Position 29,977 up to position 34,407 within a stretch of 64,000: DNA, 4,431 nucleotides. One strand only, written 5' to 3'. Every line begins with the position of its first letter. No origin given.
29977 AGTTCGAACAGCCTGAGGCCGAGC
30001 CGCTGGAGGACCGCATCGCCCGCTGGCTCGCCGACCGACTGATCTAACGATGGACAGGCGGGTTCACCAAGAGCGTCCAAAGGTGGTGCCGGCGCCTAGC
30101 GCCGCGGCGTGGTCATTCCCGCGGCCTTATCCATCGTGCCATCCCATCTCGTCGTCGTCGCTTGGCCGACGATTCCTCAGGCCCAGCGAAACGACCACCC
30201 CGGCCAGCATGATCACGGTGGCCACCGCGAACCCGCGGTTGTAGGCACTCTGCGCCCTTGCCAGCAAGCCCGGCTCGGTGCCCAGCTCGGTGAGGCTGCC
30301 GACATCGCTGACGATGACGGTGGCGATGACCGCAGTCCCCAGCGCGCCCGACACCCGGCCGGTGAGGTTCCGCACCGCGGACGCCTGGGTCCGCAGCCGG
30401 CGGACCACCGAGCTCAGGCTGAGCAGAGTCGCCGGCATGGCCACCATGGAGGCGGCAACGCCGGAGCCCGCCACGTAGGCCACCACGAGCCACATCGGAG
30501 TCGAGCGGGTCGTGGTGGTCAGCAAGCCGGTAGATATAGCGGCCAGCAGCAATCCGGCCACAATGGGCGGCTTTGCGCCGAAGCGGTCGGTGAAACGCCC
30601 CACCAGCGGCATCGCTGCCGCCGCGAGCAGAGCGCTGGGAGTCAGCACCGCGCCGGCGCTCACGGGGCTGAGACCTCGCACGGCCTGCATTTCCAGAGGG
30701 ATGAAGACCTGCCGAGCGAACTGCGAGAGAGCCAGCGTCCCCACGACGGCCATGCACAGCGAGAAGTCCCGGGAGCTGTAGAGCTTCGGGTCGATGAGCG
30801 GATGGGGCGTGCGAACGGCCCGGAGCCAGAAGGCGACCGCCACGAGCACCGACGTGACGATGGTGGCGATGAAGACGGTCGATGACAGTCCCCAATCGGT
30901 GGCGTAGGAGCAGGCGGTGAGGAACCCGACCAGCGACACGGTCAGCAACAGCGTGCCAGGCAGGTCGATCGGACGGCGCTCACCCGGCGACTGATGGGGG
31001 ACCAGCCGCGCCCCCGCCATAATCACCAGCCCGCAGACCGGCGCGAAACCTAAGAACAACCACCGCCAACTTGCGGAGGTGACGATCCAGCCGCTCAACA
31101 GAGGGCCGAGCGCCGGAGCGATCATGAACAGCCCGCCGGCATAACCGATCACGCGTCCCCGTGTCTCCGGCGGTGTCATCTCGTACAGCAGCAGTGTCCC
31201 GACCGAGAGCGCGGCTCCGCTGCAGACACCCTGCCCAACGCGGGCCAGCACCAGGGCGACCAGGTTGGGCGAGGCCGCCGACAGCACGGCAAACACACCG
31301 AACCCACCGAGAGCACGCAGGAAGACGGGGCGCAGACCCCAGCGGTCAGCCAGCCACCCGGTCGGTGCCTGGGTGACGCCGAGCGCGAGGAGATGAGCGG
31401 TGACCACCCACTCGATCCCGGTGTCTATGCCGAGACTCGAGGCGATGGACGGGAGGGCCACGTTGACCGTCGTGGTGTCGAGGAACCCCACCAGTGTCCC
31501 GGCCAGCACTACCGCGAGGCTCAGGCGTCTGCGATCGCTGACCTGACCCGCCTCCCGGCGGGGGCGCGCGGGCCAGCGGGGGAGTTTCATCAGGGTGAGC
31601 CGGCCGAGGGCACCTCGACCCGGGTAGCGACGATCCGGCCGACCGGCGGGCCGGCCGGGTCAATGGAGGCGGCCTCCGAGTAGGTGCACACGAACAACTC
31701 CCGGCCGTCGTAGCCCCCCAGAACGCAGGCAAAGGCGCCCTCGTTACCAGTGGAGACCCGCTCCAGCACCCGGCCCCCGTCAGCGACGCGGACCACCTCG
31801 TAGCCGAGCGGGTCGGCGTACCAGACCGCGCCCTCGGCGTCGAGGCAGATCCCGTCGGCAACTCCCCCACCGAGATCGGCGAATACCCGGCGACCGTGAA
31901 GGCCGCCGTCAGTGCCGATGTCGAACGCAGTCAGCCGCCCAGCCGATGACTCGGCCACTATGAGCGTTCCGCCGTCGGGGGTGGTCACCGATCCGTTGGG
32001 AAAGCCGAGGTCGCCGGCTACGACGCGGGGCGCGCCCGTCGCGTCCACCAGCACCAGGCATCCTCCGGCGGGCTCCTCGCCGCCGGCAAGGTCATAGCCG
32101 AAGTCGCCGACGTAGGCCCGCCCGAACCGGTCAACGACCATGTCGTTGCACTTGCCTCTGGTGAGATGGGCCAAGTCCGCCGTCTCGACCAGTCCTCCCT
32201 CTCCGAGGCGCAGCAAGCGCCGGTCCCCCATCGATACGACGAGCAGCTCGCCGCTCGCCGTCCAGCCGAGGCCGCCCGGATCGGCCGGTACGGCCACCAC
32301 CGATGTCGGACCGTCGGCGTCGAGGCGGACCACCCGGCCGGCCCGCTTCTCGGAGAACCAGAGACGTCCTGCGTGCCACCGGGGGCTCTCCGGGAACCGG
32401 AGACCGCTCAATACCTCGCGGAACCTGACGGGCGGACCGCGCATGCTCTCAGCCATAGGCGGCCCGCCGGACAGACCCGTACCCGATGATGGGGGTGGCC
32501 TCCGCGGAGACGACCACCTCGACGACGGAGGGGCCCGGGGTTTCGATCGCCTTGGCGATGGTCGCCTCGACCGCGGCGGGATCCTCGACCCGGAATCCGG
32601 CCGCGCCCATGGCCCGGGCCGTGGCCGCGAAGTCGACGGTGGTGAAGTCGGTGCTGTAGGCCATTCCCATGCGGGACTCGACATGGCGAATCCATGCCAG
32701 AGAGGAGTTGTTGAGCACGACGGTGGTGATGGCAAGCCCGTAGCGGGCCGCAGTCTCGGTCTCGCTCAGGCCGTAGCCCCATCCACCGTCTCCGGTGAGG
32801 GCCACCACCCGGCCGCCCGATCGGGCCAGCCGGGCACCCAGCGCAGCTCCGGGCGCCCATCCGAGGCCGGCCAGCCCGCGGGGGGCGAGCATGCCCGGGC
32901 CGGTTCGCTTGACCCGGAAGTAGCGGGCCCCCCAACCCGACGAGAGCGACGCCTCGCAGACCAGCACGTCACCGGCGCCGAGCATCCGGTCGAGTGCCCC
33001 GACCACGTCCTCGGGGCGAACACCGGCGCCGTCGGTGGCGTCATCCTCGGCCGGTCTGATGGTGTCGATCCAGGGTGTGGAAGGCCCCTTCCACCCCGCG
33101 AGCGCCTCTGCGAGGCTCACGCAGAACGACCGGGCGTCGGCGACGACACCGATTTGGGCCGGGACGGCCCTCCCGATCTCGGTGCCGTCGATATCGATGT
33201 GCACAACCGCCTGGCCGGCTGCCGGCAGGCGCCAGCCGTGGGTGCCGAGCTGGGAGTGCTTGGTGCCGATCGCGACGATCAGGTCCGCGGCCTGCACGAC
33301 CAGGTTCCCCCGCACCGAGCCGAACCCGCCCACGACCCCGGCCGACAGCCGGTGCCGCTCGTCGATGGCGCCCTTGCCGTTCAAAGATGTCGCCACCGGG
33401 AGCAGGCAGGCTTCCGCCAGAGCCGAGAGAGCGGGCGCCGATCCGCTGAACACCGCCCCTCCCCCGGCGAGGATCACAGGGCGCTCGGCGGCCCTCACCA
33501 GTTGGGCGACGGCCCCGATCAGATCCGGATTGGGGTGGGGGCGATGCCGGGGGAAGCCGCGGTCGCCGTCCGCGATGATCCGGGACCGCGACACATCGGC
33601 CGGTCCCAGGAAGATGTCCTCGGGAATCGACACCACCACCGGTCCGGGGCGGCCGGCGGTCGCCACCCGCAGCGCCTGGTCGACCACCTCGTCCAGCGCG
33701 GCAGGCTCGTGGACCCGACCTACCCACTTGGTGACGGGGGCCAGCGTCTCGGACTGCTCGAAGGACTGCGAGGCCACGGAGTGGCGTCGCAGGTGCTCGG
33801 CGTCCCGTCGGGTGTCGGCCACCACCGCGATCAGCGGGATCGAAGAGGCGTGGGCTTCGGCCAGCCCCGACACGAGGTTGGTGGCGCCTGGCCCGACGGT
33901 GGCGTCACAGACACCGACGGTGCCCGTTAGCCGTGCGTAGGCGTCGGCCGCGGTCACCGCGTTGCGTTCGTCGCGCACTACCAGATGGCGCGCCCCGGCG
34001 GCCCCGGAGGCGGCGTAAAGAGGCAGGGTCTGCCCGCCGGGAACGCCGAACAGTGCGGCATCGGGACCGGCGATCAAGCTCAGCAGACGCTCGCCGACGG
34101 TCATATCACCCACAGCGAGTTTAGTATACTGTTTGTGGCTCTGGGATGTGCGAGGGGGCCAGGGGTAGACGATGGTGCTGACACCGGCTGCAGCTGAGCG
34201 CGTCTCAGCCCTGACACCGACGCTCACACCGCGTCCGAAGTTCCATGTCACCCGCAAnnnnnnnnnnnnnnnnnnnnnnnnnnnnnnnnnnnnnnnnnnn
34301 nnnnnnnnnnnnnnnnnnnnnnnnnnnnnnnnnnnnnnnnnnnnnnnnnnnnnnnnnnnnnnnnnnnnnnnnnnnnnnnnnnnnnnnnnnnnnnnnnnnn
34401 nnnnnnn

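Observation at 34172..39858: Second, diverged copy of the MFS-LivF plus LivH-LivM-LivG importer (locus 2)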

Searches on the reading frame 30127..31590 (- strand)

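Call 10: search_protein_families(library=pfam, proteins=[window:30127-31590:-], max_evalue=0.001)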
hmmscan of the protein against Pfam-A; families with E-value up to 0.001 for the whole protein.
window:30127-31590:- (487 aa): 2 families
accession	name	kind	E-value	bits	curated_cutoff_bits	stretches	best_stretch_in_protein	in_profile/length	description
PF07690.21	MFS_1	-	1e-61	209.2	33.4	2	29-419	2-347/347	Major Facilitator Superfamily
PF00083.30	Sugar_tr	-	2.7e-06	27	22.3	1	59-180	48-175/452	Sugar (and other) transporter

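Call 84: search_protein_families(library=ncbifam, proteins=[window:30127-31590:-], max_evalue=1e-10)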
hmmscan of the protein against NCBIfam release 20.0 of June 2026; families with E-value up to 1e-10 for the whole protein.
window:30127-31590:- (487 aa): 32 families (the best 25 are shown)
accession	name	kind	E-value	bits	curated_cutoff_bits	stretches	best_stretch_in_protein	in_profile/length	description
TIGR00711.1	efflux_EmrB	subfamily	1.9e-74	251.2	230.2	1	26-427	5-409/485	DHA2 family efflux MFS transporter permease subunit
NF000391.1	EmrB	exception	4e-39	134.6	925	1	24-426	13-418/501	multidrug efflux MFS transporter permease subunit EmrB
NF007799.0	PRK10504.1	subfamily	5.2e-38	131.1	426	1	18-428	5-414/471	multidrug transporter subunit MdtD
NF000060.1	MFS_efflux_LmrB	exception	4.7e-34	118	800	1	25-466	20-467/479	lincomycin efflux MFS transporter Lmr(B)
NF000218.1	FexA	exception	9.3e-34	116.8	900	1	21-474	19-474/475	chloramphenicol/florfenicol efflux MFS transporter FexA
NF000025.1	MFS_efflux_tcmA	exception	3.9e-31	108.4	999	1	23-433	26-438/538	tetracenomycin C efflux MFS transporter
NF000031.1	MFS_efflux_LmrA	exception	6.2e-31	107.6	850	1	19-446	26-452/484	lincomycin efflux MFS transporter Lmr(A)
NF040856.1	FexB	exception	7.3e-27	94.3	950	1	28-470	19-461/469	chloramphenicol/florfenicol efflux MFS transporter FexB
NF011571.1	PRK14995.1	subfamily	9.3e-27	93.9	701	1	23-426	6-411/493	SmvA family efflux MFS transporter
NF040895.2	MFS_effux_SdrM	equivalog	9.6e-25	87.6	550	1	26-366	6-345/441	multidrug efflux MFS transporter SdrM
NF033896.2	MFS_LfrA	equivalog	1.6e-24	86.4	825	1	18-433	15-431/504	efflux MFS transporter LfrA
NF000009.1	tet_MFS_Tcr3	exception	7.1e-24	84.2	1000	1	25-428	33-444/512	tetracycline efflux MFS transporter Tcr3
TIGR00880.1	2_A_01_02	superfamily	2.9e-23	82.5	131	1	70-198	7-139/141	multidrug resistance protein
NF000095.1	tet_MFS_OtrB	exception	9.4e-23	80.5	999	1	25-436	28-448/563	oxytetracycline resistance efflux MFS transporter OtrB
TIGR00710.1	efflux_Bcr_CflA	subfamily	4.8e-21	75.6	200.9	1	33-206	15-189/385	Bcr/CflA family efflux MFS transporter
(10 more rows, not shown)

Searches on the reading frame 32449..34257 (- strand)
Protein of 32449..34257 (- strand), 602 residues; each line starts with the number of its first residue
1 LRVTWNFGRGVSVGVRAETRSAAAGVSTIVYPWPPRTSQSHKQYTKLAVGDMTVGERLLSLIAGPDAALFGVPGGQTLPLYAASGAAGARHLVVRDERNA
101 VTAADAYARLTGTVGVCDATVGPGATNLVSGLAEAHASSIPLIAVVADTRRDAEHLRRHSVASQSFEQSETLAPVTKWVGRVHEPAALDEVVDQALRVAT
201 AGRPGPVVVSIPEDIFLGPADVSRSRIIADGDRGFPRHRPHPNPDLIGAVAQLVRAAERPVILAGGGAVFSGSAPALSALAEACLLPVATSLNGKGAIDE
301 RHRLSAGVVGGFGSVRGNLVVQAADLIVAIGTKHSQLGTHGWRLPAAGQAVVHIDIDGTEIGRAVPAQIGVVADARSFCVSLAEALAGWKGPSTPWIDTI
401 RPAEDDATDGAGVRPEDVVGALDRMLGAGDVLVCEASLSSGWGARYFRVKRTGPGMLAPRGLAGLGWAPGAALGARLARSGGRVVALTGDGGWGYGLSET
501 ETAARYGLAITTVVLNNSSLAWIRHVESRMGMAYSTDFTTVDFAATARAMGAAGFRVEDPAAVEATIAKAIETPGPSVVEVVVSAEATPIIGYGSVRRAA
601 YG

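Call 10: search_protein_families(library=pfam, proteins=[window:32449-34257:-], max_evalue=0.001)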
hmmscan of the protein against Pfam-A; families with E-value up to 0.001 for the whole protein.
window:32449-34257:- (602 aa): 3 families
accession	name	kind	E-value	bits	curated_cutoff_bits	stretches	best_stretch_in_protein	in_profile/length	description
PF02775.26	TPP_enzyme_C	-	3.1e-35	121.7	21.9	1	439-581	5-151/151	Thiamine pyrophosphate enzyme, C-terminal TPP binding domain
PF00205.28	TPP_enzyme_M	-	1.2e-34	119.3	30.4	1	249-380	3-135/137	Thiamine pyrophosphate enzyme, central domain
PF02776.23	TPP_enzyme_N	-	3.2e-26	91.9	26.8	1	68-159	18-107/119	Thiamine pyrophosphate enzyme, N-terminal TPP binding domain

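Call 84: search_protein_families(library=ncbifam, proteins=[window:32449-34104:-], max_evalue=1e-10)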
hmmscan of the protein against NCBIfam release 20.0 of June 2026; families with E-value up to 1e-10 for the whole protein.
window:32449-34104:- (551 aa): 51 families (the best 25 are shown)
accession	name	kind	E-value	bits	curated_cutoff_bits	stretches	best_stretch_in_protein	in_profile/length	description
NF004772.0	PRK06112.1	subfamily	3.9e-113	378.8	673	1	24-541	34-568/578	acetolactate synthase catalytic subunit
TIGR00118.1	acolac_lg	equivalog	3.7e-96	322.8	538.35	1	17-543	18-547/557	biosynthetic-type acetolactate synthase large subunit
NF004919.0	PRK06276.1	equivalog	9.8e-92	308.1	866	1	16-538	17-545/582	acetolactate synthase large subunit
NF004710.0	PRK06048.1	equivalog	1.8e-88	297.4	976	1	17-536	25-541/561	acetolactate synthase large subunit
NF006052.0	PRK08199.1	subfamily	2.5e-86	290.2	539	1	17-536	25-541/559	thiamine pyrophosphate protein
NF005651.0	PRK07418.1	subfamily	1.4e-83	281.2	942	1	17-535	36-562/617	acetolactate synthase large subunit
NF006187.0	PRK08322.1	equivalog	4.7e-81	272.8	509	1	18-532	20-528/548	acetolactate synthase large subunit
NF008431.0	PRK11269.1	equivalog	2.7e-79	267.2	791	1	17-534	21-557/591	glyoxylate carboligase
NF006524.0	PRK08978.1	equivalog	6.6e-79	265.6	738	1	17-535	18-527/548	acetolactate synthase 2 catalytic subunit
NF006122.0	PRK08266.1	subfamily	3.2e-78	263.6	571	1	2-535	5-527/543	hypothetical protein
NF005824.0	PRK07710.1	equivalog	6.1e-78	262.5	976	1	17-535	34-551/573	acetolactate synthase large subunit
NF005860.0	PRK07789.1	equivalog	1.1e-76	258.5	881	1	17-537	51-583/615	acetolactate synthase large subunit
NF005584.0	PRK07282.1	equivalog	1.7e-75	254.7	970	1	17-535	27-543/566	acetolactate synthase large subunit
NF005712.0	PRK07524.1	subfamily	2.7e-75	253.9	500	1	2-533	4-530/536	5-guanidino-2-oxopentanoate decarboxylase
NF006378.0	PRK08617.1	equivalog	2.2e-72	244.2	510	1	17-533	25-539/556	acetolactate synthase AlsS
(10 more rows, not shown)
